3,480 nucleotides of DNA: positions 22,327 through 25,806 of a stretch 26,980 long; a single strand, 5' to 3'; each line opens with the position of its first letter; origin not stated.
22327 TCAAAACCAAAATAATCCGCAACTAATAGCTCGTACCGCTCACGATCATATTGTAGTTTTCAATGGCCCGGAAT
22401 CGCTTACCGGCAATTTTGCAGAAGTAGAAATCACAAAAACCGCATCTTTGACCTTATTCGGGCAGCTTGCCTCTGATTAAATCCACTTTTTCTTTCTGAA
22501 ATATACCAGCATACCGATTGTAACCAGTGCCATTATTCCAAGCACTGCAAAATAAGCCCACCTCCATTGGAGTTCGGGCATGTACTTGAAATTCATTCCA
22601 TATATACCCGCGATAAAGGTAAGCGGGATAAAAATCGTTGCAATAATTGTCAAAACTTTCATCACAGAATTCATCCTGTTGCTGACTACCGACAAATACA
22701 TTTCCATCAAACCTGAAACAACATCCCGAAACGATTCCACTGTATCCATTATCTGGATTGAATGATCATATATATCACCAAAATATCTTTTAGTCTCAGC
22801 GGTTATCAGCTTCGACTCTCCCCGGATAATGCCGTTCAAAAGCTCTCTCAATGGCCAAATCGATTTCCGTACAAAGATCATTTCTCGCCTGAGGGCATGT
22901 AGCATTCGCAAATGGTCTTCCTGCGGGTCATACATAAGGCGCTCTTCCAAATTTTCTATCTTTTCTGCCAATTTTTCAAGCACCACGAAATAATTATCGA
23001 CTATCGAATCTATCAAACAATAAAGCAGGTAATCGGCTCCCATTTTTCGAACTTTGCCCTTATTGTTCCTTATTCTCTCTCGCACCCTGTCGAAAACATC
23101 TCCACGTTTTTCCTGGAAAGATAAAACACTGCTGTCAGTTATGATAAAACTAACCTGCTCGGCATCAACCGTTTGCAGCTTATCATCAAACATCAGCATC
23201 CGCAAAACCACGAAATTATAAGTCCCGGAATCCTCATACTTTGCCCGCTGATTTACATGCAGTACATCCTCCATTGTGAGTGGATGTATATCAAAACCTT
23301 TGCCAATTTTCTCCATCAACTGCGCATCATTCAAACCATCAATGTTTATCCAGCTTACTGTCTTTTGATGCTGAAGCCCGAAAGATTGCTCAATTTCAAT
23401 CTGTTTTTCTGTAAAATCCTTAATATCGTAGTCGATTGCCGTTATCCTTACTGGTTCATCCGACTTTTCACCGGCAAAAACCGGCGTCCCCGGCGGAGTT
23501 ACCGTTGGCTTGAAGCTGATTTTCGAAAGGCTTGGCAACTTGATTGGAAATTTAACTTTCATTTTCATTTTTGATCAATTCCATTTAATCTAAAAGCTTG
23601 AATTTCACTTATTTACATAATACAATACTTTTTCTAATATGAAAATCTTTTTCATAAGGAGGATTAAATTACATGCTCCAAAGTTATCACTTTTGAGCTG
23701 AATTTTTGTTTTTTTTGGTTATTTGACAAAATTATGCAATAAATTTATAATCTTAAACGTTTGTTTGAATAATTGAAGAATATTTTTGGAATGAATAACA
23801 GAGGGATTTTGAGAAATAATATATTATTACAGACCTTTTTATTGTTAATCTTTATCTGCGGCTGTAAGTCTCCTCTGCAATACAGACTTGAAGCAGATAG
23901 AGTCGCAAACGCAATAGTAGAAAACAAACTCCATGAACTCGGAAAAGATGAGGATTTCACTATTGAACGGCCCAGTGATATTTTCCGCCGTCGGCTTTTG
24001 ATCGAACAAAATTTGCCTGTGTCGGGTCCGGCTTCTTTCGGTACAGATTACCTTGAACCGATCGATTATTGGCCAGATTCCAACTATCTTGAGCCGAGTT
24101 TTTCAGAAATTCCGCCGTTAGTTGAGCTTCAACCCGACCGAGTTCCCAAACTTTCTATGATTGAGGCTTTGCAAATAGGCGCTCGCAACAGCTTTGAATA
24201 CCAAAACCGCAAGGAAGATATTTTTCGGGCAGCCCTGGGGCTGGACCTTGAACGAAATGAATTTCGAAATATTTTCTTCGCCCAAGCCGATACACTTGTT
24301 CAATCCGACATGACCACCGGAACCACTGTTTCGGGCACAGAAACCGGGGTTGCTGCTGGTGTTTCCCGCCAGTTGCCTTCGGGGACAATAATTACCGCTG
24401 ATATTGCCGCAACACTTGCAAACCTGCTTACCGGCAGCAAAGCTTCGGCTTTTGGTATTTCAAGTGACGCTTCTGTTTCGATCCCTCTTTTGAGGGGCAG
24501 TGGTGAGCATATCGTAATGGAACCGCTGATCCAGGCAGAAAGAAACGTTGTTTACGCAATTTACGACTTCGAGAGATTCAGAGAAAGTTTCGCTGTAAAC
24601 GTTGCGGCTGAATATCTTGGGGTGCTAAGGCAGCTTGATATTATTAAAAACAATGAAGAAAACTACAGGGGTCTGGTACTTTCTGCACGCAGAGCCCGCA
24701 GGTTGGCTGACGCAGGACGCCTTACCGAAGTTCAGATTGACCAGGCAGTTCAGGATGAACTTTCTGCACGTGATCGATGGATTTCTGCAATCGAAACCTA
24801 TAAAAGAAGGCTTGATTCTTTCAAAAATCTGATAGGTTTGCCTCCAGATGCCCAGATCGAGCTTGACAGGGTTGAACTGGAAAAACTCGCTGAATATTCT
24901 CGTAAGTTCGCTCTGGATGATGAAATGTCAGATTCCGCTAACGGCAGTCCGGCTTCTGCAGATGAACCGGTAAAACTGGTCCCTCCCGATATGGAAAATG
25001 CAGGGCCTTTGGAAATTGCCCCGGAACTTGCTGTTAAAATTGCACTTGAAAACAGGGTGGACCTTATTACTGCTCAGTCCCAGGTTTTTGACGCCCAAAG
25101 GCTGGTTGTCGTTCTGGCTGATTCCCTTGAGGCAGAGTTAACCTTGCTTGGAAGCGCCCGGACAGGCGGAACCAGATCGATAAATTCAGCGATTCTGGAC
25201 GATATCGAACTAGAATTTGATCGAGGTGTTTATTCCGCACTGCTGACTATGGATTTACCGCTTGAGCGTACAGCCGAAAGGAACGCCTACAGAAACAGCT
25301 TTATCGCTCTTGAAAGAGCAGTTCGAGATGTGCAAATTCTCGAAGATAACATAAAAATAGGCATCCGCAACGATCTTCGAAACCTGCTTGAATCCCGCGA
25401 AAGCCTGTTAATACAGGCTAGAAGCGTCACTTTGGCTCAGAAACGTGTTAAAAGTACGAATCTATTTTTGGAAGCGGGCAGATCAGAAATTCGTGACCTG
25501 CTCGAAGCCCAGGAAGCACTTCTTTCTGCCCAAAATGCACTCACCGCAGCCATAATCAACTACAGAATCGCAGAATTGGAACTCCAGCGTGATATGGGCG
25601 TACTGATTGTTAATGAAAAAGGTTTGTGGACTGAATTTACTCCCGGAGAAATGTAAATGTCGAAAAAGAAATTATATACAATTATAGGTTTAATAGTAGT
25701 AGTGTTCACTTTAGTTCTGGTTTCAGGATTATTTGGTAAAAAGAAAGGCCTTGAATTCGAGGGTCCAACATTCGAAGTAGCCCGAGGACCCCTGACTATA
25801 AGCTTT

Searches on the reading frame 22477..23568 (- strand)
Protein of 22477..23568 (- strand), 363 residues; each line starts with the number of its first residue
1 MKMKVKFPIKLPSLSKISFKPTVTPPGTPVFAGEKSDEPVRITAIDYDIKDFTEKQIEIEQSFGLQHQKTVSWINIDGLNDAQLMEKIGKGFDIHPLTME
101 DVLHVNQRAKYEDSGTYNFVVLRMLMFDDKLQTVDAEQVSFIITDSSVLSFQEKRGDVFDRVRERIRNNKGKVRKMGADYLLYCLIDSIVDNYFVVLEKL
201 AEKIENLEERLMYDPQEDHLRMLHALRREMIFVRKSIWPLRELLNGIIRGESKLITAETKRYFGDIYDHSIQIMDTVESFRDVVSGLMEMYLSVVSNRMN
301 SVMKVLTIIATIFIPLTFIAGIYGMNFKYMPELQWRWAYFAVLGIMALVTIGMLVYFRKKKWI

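Call 46: search_protein_families(library=pfam, proteins=[window:22477-23568:-])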
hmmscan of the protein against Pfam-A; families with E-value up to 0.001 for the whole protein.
window:22477-23568:- (363 aa): 1 family
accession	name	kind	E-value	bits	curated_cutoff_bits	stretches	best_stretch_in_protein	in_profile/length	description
PF01544.23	CorA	-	2.1e-76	257.5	27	1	69-359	2-292/292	CorA-like Mg2+ transporter protein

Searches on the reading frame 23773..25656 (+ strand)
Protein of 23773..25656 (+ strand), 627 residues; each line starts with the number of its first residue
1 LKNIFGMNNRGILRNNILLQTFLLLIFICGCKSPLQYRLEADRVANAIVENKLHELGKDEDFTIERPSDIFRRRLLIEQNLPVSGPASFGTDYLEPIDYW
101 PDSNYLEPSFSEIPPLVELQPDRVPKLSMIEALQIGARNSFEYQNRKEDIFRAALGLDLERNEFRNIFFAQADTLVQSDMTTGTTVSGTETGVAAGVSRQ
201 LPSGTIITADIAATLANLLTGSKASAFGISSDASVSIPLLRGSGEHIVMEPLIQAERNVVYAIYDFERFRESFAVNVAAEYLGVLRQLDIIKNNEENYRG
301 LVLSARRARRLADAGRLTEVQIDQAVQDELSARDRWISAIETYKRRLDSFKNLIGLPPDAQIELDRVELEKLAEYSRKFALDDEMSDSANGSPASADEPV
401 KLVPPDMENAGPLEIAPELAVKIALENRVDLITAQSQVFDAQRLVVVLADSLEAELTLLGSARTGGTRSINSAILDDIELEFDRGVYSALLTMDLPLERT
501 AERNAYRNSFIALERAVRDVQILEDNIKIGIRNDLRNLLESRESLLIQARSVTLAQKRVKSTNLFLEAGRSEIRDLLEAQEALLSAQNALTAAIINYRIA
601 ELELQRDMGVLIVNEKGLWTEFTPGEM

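Call 46: search_protein_families(library=pfam, proteins=[window:23773-25656:+])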
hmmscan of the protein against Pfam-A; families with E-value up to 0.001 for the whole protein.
window:23773-25656:+ (627 aa): 1 family
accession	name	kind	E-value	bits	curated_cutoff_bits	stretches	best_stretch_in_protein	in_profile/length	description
PF02321.23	OEP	-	3.4e-20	73.1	22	2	420-609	4-187/187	Outer membrane efflux protein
